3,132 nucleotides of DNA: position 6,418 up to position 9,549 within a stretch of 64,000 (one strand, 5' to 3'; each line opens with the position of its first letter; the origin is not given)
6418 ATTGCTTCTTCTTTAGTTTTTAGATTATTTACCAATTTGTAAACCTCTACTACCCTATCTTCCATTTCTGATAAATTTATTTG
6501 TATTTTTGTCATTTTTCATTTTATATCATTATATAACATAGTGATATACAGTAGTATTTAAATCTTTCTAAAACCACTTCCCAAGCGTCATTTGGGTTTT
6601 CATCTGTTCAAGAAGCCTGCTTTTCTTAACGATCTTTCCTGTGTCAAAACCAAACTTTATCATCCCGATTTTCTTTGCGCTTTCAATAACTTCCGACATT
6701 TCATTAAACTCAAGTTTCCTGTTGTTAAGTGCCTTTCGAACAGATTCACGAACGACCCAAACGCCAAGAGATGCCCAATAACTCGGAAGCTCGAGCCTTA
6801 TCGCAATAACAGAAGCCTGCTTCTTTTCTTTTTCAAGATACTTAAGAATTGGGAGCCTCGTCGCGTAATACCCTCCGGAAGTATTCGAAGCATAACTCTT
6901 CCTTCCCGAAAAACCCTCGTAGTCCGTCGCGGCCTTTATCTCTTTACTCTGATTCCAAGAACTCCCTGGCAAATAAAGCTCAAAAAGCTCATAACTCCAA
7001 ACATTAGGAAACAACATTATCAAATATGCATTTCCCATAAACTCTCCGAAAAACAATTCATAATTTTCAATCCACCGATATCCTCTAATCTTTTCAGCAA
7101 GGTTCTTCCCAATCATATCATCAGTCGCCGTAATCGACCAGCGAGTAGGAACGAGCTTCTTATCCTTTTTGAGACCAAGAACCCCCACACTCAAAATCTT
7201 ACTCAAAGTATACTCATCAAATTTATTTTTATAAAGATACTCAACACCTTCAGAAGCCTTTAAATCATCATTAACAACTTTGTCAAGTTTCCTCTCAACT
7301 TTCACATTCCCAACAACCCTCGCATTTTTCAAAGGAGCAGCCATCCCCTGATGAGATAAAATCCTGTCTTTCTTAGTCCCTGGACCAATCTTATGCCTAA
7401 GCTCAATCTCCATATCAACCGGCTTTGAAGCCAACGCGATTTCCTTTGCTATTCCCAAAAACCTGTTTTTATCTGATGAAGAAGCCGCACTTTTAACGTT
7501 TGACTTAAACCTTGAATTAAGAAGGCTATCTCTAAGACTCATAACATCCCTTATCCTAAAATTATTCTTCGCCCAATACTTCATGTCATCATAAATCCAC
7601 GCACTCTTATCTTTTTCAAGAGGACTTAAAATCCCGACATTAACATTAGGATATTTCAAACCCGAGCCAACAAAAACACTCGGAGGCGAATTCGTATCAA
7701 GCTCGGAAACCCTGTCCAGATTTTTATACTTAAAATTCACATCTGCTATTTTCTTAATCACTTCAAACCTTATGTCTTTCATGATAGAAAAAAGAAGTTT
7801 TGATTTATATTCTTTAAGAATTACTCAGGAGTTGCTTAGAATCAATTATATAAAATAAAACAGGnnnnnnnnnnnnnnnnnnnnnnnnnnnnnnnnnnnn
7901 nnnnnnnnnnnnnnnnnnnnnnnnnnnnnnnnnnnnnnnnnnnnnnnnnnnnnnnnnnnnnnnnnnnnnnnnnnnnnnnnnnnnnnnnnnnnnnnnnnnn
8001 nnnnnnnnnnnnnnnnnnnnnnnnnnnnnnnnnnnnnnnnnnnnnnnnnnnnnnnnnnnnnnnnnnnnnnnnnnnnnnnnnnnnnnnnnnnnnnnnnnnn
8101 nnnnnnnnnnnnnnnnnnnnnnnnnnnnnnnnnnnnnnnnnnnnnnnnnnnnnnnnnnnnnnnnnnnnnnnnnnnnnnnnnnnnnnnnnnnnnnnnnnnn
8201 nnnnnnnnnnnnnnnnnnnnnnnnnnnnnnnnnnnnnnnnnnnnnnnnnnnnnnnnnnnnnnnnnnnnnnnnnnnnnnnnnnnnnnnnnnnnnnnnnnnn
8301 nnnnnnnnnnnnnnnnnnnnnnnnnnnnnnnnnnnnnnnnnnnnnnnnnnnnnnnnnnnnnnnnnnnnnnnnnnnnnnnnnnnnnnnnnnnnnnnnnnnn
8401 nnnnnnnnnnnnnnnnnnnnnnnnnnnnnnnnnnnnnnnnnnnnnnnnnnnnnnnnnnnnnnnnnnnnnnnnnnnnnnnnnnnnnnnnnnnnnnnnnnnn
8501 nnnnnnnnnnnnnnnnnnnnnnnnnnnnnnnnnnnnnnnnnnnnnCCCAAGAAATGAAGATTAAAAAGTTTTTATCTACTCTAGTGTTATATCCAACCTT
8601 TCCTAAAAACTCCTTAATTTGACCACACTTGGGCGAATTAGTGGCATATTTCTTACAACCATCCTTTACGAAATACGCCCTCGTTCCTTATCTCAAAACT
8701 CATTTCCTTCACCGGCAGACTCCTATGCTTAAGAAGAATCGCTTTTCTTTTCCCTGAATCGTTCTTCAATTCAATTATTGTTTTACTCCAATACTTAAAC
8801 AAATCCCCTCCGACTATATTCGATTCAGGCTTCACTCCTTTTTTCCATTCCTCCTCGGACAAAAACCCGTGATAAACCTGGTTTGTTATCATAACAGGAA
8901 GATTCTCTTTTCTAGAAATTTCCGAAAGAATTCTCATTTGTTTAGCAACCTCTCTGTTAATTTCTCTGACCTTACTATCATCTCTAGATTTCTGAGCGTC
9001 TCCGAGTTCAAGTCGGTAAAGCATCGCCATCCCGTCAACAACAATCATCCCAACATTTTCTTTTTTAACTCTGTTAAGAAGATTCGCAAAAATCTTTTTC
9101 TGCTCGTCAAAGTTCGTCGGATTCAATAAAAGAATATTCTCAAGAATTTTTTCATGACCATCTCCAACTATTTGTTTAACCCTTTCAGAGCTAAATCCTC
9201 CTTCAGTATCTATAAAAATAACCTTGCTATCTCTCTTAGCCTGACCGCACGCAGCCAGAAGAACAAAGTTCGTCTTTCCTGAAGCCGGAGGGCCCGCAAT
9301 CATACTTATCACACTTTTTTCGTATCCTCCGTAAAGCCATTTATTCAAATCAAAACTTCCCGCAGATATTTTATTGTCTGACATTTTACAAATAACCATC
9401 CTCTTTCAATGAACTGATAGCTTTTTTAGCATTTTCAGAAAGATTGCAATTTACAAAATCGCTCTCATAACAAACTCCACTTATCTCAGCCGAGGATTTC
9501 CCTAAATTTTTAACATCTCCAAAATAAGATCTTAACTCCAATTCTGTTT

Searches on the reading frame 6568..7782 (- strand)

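Call 62: search_protein_families(library=pfam, proteins=[window:6568-7782:-], max_evalue=1)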
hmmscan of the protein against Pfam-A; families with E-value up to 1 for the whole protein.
window:6568-7782:- (404 aa): 2 families
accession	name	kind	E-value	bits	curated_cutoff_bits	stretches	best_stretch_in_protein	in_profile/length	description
PF04894.17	Nre_N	-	2.8e-77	260.6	25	1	10-277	11-270/270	Archaeal Nre, N-terminal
PF04895.17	Nre_C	-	2.8e-28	98.4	27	1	289-403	1-110/110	Archaeal Nre, C-terminal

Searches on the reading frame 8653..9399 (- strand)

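Call 62: search_protein_families(library=pfam, proteins=[window:8653-9399:-], max_evalue=1)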
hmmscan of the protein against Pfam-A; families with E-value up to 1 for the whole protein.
window:8653-9399:- (248 aa): 11 families
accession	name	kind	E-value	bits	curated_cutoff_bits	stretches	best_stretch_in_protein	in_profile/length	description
PF08423.17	Rad51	-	5.7e-24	85.1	22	1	10-242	7-241/244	Rad51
PF00154.27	RecA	-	2.3e-11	44.1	27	1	9-212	31-219/262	recA bacterial DNA recombination protein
PF03796.21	DnaB_C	-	6.3e-07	29.5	27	2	13-66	4-57/255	DnaB-like helicase C terminal domain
PF13481.12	AAA_25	-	2e-06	28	27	1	15-137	18-162/195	AAA domain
PF13479.12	AAA_24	-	3.3e-06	27.5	27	1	33-218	6-179/195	AAA domain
PF06745.19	ATPase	-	6.6e-05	22.8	26.6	1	17-69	7-60/231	KaiC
PF01637.24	ATPase_2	-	0.0017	18.6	33.2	1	27-127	18-122/225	ATPase domain predominantly from Archaea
PF05707.18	Zot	-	0.0047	16.8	20.3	1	31-137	2-103/197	Zonular occludens toxin (Zot)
PF13086.12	AAA_11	-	0.05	13.8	27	1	24-55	12-42/257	AAA domain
PF13401.12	AAA_22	-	0.18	12.6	27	1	31-136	7-97/130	AAA domain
PF20907.2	Flav_NS3-hel_C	-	0.18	12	27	0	119-180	27-83/144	Flavivirus NS3 helicase, C-terminal helical domain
